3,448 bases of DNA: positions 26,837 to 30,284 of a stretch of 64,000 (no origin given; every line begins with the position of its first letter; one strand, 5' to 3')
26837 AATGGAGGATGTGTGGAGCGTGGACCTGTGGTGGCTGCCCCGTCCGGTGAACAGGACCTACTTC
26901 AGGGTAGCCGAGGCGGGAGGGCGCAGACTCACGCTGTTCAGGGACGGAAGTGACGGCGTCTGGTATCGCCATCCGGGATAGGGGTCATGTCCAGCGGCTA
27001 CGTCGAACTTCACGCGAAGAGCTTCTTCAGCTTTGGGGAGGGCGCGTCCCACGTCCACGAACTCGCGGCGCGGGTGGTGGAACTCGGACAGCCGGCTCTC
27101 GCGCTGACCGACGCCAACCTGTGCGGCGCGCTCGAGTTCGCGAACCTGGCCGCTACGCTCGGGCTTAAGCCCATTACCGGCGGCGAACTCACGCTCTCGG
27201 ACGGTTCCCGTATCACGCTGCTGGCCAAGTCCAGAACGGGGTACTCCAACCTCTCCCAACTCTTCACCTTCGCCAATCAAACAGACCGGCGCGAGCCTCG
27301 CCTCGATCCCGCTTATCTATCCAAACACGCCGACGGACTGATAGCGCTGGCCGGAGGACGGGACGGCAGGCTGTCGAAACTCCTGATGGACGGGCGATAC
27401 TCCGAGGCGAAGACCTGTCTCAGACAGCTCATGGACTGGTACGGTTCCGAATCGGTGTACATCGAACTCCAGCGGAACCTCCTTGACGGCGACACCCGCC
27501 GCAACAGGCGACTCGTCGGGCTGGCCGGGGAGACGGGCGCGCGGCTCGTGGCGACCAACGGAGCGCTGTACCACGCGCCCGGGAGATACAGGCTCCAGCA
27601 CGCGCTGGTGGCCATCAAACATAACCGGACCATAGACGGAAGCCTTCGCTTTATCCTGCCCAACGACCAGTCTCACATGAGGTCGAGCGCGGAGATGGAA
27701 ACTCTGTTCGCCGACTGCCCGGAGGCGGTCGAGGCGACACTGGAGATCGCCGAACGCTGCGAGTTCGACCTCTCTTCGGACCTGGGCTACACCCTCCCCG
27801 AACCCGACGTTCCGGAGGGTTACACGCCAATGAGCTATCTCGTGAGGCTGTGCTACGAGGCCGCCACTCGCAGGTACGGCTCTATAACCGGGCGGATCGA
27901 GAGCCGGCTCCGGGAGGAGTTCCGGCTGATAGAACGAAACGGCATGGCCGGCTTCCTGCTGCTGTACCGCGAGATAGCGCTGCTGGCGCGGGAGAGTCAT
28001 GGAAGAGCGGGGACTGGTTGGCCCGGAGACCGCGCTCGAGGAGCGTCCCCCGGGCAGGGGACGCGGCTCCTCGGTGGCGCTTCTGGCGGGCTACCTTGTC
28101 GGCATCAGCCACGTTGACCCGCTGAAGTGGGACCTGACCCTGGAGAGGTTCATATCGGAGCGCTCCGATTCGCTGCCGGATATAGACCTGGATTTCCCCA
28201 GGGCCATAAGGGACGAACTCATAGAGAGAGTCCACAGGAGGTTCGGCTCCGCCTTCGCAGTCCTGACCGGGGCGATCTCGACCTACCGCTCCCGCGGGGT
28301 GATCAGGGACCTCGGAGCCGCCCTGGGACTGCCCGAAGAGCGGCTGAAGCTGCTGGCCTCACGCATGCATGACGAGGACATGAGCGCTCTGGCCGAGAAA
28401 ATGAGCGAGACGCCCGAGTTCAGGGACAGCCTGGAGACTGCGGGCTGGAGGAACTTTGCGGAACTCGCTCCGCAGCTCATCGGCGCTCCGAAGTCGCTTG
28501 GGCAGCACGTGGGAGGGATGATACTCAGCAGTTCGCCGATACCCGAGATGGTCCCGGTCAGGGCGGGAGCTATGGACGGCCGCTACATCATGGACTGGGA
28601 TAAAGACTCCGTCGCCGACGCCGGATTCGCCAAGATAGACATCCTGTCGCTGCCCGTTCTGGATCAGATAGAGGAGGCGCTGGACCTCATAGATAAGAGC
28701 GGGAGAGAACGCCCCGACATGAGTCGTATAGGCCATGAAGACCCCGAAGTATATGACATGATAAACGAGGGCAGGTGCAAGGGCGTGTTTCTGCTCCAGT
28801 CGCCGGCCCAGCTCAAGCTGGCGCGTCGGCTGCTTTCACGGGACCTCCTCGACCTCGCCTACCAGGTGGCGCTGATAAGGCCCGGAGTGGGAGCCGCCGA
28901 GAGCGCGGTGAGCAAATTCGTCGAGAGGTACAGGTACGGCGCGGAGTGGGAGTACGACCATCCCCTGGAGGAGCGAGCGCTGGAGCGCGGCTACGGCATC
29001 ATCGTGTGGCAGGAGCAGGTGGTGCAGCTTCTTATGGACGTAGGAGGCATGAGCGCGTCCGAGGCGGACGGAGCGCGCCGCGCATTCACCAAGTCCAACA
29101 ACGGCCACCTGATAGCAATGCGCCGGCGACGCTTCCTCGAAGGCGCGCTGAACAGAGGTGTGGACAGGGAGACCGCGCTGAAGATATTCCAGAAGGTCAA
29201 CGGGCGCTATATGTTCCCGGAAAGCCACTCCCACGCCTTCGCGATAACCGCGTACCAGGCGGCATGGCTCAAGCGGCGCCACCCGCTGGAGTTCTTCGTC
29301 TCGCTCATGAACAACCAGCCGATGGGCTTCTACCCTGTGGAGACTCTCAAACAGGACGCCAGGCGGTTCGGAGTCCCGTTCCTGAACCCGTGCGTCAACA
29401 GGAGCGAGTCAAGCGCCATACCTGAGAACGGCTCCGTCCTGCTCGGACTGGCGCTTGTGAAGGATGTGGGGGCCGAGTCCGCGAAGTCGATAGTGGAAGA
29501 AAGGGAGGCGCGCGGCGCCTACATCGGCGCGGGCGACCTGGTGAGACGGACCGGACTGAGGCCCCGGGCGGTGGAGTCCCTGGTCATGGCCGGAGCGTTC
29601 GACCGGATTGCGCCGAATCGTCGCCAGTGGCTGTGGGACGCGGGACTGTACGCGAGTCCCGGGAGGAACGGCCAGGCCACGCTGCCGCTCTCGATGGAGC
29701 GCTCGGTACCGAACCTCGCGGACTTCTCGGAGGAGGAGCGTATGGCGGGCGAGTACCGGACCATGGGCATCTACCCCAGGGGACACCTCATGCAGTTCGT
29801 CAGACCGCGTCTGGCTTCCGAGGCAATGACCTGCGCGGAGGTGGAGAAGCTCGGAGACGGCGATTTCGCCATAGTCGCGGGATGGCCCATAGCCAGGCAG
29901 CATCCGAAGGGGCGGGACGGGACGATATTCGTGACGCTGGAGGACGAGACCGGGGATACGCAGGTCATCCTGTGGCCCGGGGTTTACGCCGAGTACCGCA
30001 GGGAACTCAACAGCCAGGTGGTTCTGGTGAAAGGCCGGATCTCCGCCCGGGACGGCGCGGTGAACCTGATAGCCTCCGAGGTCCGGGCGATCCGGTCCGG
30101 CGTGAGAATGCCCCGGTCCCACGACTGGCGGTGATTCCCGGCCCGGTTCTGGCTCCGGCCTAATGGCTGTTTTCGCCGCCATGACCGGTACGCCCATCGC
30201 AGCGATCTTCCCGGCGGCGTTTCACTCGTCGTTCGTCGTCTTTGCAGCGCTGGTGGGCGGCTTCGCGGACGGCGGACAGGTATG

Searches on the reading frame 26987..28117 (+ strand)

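Call 34: search_protein_families(library=pfam, proteins=[window:26987-28117:+], max_evalue=0.001)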
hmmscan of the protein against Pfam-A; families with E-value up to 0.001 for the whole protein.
window:26987-28117:+ (376 aa): 1 family
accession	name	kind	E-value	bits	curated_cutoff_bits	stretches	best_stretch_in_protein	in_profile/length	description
PF02811.25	PHP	-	3.9e-34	118.8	26.4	1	7-164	1-164/164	PHP domain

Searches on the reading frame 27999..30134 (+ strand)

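Call 34: search_protein_families(library=pfam, proteins=[window:27999-30134:+], max_evalue=0.001)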
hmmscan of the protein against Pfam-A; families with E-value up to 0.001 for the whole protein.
window:27999-30134:+ (711 aa): 4 families
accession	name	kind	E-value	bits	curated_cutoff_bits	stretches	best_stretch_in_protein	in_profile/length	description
PF07733.18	DNA_pol3_alpha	-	3.1e-46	158.6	23.9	1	18-216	60-259/260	Bacterial DNA polymerase III alpha NTPase domain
PF17657.6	DNA_pol3_finger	-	1.3e-31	109.6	22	1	221-386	2-165/166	Bacterial DNA polymerase III alpha subunit finger domain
PF14579.12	HHH_6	-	8.4e-22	77.6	25.6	1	458-543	1-89/90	Helix-hairpin-helix motif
PF01336.31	tRNA_anti-codon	-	9e-10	38.8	27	1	626-696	3-73/75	OB-fold nucleic acid binding domain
